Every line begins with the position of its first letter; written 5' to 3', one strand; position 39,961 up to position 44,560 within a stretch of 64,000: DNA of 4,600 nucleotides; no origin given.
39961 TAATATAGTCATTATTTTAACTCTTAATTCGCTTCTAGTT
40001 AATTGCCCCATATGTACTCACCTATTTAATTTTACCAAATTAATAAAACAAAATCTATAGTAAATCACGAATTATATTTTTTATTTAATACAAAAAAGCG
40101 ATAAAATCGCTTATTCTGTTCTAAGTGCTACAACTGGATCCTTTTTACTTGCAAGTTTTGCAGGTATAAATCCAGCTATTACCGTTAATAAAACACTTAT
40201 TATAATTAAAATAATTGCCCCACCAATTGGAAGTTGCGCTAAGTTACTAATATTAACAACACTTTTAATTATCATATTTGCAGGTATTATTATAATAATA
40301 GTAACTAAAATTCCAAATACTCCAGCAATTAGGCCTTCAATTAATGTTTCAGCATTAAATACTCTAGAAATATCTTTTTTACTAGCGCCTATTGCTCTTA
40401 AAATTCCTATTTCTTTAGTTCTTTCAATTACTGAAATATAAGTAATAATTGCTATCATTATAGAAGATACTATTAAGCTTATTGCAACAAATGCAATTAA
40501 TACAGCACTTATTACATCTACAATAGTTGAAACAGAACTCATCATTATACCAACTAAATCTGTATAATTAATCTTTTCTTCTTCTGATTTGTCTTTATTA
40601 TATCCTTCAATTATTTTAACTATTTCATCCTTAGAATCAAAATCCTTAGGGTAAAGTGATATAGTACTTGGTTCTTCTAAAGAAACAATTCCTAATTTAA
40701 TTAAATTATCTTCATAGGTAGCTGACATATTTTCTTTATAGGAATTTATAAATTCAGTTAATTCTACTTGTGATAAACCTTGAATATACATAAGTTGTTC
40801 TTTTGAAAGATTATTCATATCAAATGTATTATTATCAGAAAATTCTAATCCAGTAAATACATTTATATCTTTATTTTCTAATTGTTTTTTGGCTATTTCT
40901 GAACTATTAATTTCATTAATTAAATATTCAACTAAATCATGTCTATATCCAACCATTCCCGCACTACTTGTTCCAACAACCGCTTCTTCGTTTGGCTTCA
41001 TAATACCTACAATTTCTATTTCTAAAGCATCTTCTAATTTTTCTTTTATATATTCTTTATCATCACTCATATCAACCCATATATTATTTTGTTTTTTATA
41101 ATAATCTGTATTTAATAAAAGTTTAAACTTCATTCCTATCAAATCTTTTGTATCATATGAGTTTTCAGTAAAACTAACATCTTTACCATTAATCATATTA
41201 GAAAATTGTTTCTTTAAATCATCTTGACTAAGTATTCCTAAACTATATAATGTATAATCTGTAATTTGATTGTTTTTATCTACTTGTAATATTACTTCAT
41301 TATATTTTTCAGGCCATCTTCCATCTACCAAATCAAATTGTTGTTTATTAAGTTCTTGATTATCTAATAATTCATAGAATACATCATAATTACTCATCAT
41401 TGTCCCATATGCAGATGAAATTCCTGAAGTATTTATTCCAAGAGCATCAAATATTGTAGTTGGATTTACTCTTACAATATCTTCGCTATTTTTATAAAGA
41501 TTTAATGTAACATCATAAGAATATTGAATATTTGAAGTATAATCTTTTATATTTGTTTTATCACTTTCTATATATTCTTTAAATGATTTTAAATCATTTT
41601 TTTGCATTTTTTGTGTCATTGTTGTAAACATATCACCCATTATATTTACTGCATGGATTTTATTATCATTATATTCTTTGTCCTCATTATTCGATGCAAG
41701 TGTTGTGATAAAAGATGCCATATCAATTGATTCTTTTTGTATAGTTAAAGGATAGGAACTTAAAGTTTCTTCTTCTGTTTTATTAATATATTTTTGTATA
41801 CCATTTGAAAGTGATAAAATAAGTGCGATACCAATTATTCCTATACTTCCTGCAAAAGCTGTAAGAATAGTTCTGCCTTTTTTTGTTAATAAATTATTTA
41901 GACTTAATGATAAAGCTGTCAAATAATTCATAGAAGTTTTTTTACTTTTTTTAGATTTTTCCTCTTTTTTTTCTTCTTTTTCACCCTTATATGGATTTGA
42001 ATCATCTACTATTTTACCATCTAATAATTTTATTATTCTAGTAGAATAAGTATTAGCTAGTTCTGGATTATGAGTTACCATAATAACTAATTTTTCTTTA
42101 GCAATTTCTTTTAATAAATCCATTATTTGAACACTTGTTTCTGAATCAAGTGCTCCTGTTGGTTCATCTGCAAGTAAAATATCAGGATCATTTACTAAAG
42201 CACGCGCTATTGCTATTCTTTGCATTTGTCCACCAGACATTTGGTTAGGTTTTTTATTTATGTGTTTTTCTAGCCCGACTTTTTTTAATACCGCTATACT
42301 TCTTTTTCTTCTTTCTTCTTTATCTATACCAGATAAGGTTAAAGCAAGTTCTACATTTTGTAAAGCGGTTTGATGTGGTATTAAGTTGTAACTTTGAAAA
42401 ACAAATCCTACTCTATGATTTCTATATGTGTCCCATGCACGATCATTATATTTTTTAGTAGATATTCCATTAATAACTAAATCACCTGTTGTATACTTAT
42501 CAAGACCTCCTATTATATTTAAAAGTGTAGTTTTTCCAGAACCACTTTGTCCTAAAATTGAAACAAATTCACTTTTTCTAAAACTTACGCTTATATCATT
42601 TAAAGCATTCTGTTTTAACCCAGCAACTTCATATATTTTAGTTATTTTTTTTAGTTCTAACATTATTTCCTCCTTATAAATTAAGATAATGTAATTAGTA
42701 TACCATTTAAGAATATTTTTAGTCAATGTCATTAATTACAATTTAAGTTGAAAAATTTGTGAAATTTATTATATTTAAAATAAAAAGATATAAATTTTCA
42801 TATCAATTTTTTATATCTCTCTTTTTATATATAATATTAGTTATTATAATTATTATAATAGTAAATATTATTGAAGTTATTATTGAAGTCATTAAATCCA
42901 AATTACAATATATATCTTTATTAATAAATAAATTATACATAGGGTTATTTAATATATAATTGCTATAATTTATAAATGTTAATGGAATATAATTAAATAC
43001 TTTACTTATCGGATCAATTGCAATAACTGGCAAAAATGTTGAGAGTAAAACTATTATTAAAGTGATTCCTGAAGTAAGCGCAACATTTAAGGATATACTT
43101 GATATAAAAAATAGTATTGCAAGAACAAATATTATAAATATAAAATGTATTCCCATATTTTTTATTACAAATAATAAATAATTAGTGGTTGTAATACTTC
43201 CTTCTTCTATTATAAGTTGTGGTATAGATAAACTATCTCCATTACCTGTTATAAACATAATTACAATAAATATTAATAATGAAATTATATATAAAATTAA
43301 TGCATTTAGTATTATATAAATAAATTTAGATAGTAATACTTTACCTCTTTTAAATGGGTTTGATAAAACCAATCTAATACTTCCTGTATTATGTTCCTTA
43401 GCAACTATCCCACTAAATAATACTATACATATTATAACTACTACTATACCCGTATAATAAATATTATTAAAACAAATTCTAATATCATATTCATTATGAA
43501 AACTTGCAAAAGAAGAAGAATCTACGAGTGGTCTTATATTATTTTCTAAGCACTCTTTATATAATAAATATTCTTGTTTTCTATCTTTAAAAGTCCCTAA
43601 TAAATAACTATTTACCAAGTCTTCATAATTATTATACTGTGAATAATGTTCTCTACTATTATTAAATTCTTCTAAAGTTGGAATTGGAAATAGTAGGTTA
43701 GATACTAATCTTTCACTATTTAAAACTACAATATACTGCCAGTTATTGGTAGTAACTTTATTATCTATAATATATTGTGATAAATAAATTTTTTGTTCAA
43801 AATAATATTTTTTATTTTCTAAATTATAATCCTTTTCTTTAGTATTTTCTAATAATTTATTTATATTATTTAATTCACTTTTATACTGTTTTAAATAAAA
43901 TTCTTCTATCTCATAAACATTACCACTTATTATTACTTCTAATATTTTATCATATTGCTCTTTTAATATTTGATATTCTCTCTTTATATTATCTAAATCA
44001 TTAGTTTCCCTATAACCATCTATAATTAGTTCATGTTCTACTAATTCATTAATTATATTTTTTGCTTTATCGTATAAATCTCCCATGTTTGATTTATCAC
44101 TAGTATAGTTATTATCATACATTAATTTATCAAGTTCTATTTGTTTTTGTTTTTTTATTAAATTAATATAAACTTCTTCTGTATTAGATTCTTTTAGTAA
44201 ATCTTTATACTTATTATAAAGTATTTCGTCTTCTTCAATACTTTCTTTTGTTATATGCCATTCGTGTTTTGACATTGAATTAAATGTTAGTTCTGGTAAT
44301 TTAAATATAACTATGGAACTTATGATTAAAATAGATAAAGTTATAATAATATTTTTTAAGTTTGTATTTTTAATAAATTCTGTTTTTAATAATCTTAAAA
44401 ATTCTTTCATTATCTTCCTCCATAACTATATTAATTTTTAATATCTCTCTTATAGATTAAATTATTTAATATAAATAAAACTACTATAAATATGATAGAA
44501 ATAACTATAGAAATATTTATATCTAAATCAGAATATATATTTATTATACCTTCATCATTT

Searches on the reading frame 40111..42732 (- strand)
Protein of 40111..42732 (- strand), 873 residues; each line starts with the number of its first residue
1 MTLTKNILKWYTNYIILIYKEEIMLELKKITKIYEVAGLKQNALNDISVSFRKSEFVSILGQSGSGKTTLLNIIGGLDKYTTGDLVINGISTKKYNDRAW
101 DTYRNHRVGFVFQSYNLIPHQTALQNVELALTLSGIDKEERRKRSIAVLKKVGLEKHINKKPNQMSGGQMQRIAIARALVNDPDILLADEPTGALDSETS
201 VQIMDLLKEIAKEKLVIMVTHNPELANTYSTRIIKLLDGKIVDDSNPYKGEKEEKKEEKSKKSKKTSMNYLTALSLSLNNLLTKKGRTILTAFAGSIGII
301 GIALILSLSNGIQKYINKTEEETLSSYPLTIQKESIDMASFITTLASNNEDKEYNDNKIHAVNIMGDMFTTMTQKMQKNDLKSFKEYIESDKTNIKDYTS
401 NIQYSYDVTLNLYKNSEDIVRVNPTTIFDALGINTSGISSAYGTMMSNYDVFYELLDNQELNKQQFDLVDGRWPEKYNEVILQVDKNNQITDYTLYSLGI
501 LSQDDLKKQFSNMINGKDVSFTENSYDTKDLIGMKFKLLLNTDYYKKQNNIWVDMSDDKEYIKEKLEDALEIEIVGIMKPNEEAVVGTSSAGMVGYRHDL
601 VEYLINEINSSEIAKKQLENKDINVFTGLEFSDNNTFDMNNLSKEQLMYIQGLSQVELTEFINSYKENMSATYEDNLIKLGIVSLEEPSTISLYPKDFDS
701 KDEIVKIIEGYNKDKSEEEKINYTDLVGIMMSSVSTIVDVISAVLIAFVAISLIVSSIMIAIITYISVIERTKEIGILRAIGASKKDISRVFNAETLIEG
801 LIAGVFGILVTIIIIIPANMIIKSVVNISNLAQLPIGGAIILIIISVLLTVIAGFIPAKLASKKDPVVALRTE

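Call 90: search_protein_families(library=pfam, proteins=[window:40111-42732:-], max_evalue=0.0001)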
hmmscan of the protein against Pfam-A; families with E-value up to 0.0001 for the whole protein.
window:40111-42732:- (873 aa): 3 families
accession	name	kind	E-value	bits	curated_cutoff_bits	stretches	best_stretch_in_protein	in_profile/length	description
PF00005.33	ABC_tran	-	3.7e-33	115.5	25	1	44-192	1-136/137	ABC transporter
PF02687.27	FtsX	-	4.3e-18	65.9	25.5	1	747-866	2-120/120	FtsX-like permease C-terminal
PF13304.12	AAA_21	-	7.5e-05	23.4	27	0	170-226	242-303/304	AAA domain, putative AbiEii toxin, Type IV TA system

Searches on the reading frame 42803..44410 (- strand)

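Call 90: search_protein_families(library=pfam, proteins=[window:42803-44410:-], max_evalue=0.0001)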
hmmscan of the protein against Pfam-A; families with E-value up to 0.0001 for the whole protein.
window:42803-44410:- (535 aa): 1 family
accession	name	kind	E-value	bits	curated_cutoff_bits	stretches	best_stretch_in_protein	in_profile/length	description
PF12679.13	ABC2_membrane_2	-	4.6e-20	72.5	27.2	1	180-533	47-283/283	ABC-2 family transporter protein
